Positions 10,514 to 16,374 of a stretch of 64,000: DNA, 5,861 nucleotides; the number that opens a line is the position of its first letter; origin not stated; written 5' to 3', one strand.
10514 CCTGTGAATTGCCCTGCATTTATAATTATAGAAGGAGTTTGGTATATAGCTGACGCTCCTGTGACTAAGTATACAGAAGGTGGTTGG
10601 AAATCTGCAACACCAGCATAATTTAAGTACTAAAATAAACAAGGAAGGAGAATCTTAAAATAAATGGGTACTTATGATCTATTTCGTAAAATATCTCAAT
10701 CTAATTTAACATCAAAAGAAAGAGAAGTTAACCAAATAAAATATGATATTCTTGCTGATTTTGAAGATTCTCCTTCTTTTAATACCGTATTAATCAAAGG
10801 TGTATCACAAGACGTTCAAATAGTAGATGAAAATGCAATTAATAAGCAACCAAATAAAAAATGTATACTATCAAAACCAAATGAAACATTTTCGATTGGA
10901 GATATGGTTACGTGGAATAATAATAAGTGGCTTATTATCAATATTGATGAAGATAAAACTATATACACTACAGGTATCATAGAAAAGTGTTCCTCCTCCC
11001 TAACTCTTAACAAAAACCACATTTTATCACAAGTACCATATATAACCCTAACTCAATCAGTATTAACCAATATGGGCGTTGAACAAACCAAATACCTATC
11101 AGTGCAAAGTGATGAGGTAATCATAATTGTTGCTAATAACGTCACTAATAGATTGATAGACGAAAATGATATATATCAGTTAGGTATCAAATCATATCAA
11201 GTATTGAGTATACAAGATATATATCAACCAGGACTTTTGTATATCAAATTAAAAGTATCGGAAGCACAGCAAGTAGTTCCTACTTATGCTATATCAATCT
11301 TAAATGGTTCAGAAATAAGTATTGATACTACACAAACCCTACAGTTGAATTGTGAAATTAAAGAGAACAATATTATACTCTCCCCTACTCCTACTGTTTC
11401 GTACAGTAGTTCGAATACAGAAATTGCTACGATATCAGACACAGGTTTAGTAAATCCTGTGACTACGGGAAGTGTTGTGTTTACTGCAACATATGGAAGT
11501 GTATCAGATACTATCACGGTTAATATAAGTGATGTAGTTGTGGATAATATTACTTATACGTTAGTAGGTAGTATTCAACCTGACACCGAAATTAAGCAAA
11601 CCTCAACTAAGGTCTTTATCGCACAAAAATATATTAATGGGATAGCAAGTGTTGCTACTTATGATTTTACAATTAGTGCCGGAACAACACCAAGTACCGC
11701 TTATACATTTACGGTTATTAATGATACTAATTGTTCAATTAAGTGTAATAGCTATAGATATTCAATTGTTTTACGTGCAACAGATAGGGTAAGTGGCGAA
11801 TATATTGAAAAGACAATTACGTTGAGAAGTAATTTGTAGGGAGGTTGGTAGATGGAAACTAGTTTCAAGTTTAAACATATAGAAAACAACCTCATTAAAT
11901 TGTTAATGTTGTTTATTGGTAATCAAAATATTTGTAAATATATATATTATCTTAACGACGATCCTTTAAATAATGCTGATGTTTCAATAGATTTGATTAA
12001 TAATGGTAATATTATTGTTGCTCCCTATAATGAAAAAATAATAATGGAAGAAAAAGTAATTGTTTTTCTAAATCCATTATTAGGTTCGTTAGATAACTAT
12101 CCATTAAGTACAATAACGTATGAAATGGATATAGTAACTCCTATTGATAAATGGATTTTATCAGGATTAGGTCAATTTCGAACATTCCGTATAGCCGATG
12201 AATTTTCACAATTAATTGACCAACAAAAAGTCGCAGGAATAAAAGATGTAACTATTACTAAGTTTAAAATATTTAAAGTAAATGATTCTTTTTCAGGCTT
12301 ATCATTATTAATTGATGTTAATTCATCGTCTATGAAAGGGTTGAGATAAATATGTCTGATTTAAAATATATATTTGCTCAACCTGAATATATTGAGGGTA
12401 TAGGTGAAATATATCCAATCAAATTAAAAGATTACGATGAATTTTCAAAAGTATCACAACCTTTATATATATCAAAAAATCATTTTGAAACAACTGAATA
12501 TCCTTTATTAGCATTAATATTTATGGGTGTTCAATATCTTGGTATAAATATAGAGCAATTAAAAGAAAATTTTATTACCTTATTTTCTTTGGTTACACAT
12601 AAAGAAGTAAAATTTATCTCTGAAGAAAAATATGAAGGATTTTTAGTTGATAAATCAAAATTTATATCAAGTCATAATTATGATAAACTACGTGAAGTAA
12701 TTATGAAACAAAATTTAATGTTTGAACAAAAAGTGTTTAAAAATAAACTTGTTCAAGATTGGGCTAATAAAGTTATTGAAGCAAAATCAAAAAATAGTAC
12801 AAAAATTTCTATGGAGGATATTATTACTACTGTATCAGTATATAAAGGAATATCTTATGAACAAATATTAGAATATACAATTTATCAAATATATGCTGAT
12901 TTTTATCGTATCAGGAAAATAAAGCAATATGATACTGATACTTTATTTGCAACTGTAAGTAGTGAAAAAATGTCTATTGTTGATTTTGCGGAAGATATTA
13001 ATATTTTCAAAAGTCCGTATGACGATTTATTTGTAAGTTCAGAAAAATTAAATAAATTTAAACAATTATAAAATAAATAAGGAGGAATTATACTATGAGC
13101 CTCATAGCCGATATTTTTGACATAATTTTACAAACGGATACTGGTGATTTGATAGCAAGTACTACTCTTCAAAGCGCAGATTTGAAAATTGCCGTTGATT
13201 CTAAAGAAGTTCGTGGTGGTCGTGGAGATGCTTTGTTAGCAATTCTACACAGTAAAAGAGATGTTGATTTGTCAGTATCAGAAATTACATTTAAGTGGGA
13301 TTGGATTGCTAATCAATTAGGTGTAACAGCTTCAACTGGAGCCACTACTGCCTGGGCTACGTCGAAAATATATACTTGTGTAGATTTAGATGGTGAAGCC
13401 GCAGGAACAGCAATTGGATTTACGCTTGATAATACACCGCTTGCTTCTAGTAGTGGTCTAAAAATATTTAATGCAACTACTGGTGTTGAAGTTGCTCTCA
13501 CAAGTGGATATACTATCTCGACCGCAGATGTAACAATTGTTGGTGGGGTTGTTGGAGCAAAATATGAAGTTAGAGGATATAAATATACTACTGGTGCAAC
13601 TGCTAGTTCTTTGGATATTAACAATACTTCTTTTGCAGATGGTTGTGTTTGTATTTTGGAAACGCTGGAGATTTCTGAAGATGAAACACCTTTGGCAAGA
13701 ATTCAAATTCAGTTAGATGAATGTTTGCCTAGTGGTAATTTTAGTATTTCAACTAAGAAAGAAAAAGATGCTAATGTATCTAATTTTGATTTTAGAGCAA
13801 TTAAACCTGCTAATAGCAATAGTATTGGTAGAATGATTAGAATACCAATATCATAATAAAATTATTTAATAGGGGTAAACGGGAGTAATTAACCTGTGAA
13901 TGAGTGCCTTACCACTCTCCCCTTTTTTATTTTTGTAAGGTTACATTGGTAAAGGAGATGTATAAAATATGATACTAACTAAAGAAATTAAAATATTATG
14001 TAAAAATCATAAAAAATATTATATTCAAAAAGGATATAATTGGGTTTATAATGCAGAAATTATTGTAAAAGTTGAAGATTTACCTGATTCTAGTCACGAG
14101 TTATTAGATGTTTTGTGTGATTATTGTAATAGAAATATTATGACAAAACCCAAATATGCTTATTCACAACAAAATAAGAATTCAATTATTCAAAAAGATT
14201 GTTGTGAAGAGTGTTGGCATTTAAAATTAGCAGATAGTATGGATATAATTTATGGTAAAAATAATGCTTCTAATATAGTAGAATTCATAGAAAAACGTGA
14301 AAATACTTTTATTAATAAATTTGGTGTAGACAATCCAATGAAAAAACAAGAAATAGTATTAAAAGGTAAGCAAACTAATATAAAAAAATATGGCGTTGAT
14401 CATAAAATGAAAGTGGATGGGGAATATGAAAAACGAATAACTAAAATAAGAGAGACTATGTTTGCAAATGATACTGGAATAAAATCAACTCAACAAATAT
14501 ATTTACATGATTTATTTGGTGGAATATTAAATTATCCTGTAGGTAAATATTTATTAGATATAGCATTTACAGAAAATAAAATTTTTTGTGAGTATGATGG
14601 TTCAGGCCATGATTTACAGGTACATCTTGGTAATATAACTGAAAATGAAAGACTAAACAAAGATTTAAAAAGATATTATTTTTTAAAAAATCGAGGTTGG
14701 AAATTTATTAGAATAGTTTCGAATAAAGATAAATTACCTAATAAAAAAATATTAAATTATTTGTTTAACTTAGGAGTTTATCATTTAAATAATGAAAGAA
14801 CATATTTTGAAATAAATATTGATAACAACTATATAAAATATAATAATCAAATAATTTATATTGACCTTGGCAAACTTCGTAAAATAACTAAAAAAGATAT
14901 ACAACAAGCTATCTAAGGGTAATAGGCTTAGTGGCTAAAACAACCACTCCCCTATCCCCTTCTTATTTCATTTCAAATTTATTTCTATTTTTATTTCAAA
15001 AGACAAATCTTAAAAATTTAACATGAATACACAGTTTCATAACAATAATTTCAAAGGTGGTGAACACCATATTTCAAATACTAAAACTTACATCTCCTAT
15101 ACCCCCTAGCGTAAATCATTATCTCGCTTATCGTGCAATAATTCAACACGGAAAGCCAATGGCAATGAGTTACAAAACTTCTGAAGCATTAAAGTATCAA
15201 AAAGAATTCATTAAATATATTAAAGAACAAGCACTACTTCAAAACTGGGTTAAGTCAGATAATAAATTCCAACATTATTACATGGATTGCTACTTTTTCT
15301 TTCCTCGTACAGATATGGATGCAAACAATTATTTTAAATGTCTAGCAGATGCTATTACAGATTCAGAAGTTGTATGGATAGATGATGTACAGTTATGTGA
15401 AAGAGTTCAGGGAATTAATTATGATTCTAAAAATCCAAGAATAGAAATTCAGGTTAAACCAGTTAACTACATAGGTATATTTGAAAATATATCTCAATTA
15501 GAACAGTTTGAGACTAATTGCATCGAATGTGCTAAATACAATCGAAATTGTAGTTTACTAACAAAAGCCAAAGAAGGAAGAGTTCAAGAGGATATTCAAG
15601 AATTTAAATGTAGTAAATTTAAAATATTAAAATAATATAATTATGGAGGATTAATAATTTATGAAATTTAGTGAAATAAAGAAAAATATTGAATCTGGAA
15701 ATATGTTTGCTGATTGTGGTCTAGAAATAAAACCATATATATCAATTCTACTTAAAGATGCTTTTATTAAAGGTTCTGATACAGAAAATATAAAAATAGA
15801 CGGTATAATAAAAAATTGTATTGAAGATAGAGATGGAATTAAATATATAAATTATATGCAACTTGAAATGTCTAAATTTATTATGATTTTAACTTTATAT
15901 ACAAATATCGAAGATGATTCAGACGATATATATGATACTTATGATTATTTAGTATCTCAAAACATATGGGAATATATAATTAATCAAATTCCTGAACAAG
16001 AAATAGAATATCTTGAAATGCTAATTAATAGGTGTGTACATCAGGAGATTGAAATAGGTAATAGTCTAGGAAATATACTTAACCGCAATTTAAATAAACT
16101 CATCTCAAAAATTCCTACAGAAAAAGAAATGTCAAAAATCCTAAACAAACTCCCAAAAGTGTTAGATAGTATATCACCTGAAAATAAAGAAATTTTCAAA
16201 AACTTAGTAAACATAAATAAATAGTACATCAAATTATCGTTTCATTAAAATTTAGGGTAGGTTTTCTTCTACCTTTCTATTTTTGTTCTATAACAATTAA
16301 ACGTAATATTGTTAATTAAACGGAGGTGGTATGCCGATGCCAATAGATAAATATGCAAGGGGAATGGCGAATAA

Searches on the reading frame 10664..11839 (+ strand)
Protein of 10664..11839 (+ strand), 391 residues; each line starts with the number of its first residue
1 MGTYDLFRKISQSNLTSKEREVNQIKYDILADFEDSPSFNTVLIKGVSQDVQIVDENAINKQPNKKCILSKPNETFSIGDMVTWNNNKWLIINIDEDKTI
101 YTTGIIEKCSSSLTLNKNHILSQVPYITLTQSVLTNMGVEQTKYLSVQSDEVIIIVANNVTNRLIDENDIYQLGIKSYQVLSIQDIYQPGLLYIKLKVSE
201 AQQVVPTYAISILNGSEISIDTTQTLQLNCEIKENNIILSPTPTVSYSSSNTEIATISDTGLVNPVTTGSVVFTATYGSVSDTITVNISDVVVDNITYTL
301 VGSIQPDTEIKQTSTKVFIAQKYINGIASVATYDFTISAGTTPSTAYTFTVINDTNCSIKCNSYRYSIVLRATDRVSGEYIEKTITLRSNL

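Call 10: search_protein_families(library=phrogs, max_evalue=0.001, proteins=[window:10664-11839:+])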
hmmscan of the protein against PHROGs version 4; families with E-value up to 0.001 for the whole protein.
window:10664-11839:+ (391 aa): 2 families
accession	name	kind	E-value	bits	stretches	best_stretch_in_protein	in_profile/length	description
phrog_16444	-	unknown function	9.7e-34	117.5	1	40-389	32-395/397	-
phrog_5251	-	unknown function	8.9e-11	42.7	1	20-187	21-195/244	-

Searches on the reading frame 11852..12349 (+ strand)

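Call 10: search_protein_families(library=phrogs, max_evalue=0.001, proteins=[window:11852-12349:+])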
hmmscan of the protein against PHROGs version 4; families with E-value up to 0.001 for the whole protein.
window:11852-12349:+ (165 aa): 1 family
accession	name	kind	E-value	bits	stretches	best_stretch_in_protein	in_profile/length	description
phrog_6123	-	head and packaging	2.4e-10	41.3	1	6-155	20-180/185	virion structural protein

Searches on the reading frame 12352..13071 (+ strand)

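Call 10: search_protein_families(library=phrogs, max_evalue=0.001, proteins=[window:12352-13071:+])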
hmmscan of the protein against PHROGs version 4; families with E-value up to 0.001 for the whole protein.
window:12352-13071:+ (239 aa): 1 family
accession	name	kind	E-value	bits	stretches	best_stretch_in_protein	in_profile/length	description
phrog_4051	-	unknown function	1.1e-22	81.8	1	4-217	8-246/247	-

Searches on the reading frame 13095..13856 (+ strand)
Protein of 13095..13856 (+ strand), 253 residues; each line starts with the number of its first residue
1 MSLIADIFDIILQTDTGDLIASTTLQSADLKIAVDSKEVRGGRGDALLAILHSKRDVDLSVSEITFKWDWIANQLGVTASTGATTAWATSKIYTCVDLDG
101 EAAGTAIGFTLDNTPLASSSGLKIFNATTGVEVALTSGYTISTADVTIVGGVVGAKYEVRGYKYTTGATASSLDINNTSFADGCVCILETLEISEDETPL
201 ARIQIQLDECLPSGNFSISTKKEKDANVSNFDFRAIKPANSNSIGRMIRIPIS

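Call 9: search_protein_families(library=phrogs, max_evalue=0.001, proteins=[window:13095-13856:+])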
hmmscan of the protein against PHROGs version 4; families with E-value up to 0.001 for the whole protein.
window:13095-13856:+ (253 aa): 1 family
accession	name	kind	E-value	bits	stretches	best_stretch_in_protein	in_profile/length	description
phrog_2729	-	head and packaging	3.1e-26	93.2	1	4-250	7-246/252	virion structural protein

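Call 31: search_dna_similar(query=window:13095-13856:+, collection=phages, mode=protein, max_rows=40, max_evalue=0.001)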
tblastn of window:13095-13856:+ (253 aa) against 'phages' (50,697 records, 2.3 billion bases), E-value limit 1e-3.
Records with a match: 4; places in all: 4; records where one place covers at least 80% of the query: 4.
Best place of each record, by identity: <60% 4.
By first word of the organism name: Bacillus 4.
By host as written in the record: Bacillus subtilis BEST7003 3; Bacillus subtilis 1.
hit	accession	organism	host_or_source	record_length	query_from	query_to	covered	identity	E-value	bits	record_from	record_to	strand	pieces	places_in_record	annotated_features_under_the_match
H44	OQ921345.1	Bacillus phage SPbetaL5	Bacillus subtilis BEST7003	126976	2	219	86%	24.4%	1e-4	49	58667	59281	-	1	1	hypothetical protein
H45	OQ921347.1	Bacillus phage SPbetaL7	Bacillus subtilis BEST7003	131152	2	219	86%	24.4%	1e-4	49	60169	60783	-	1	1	hypothetical protein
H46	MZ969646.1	Bacillus phage BUCT082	Bacillus subtilis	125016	2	219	86%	24.0%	1e-4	49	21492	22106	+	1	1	hypothetical protein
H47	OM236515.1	Bacillus phage SPR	Bacillus subtilis BEST7003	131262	2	219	86%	24.0%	2e-4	48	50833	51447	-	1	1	hypothetical protein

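Call 32: get_annotated_region(hit=H47, flank=16000)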
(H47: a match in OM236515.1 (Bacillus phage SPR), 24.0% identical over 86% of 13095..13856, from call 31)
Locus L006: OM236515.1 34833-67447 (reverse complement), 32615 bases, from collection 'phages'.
description: Bacillus phage SPR, complete genome.
organism: Bacillus phage SPR (NCBI taxid 10725)
taxonomy: Viruses; Duplodnaviria; Heunggongvirae; Uroviricota; Caudoviricetes; Spbetavirus
host: Bacillus subtilis BEST7003; source: -; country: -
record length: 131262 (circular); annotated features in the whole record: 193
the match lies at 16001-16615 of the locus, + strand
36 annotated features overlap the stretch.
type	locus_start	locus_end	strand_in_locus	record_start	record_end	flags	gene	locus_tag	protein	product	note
CDS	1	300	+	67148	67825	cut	-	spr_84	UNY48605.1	hypothetical protein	-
CDS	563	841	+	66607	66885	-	-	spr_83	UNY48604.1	DNA-binding protein HBsu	-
CDS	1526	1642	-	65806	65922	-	-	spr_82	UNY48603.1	hypothetical protein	-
CDS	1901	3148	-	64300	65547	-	-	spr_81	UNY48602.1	hypothetical protein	-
CDS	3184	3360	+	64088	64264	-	-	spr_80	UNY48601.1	hypothetical protein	-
CDS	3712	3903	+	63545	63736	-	-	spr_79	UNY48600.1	hypothetical protein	-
CDS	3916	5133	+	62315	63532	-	-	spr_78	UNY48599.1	hypothetical protein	-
CDS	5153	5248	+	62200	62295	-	-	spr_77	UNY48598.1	hypothetical protein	-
CDS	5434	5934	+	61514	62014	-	-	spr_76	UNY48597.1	hypothetical protein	-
CDS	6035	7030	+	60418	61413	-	-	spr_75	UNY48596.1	hypothetical protein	-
CDS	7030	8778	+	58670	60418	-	-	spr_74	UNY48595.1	hypothetical protein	-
CDS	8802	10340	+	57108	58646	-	-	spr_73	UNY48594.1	hypothetical protein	-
CDS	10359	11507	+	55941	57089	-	-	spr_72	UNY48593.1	hypothetical protein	-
CDS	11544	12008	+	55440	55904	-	-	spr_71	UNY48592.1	hypothetical protein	-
CDS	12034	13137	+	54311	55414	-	-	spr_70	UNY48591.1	hypothetical protein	-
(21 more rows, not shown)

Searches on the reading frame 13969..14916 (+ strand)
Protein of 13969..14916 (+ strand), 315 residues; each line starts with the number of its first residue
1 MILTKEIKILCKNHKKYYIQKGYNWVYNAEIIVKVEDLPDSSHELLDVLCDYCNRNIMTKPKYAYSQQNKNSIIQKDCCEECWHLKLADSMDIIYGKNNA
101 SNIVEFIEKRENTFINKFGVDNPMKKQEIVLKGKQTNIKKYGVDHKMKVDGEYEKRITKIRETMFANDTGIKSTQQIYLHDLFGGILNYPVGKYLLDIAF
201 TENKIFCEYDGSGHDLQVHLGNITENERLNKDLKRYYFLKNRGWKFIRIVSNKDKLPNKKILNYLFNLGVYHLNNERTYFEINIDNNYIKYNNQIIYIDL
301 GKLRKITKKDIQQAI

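Call 9: search_protein_families(library=phrogs, max_evalue=0.001, proteins=[window:13969-14916:+])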
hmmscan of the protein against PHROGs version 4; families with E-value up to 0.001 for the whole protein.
window:13969-14916:+ (315 aa): 2 families
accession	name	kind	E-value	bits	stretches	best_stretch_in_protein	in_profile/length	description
phrog_12131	-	DNA, RNA and nucleotide metabolism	1.2e-26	94.6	2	95-263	117-294/313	homing endonuclease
phrog_3339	-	DNA, RNA and nucleotide metabolism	1.2e-09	38.8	1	46-275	72-273/536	homing endonuclease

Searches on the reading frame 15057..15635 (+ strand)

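Call 9: search_protein_families(library=phrogs, max_evalue=0.001, proteins=[window:15057-15635:+])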
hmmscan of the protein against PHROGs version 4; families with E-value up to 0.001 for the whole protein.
window:15057-15635:+ (192 aa): 3 families
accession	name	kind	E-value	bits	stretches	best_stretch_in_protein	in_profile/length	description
phrog_34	-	DNA, RNA and nucleotide metabolism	6.3e-25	89.3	1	9-189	75-255/259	RusA-like Holliday junction resolvase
phrog_140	-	DNA, RNA and nucleotide metabolism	6.8e-08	33.4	1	39-137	63-169/219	RusA-like Holliday junction resolvase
phrog_1682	-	DNA, RNA and nucleotide metabolism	4.8e-05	23.8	1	39-136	52-145/387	RusA-like Holliday junction resolvase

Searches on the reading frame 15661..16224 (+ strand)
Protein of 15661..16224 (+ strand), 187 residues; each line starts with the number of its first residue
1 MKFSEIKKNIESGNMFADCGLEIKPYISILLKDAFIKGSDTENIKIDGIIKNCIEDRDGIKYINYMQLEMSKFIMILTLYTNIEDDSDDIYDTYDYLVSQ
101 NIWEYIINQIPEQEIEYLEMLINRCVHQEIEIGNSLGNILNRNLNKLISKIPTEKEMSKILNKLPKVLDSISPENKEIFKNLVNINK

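Call 9: search_protein_families(library=phrogs, max_evalue=0.001, proteins=[window:15661-16224:+])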
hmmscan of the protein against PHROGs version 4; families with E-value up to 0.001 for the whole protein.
window:15661-16224:+ (187 aa): 0 families

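Call 39: search_protein_families(library=pfam, max_evalue=0.05, proteins=[window:15661-16224:+])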
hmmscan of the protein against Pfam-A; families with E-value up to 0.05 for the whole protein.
window:15661-16224:+ (187 aa): 1 family
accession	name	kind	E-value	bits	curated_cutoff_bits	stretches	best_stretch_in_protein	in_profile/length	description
PF18199.6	Dynein_C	-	0.0092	15.7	25.7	1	98-164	32-107/309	Dynein heavy chain C-terminal domain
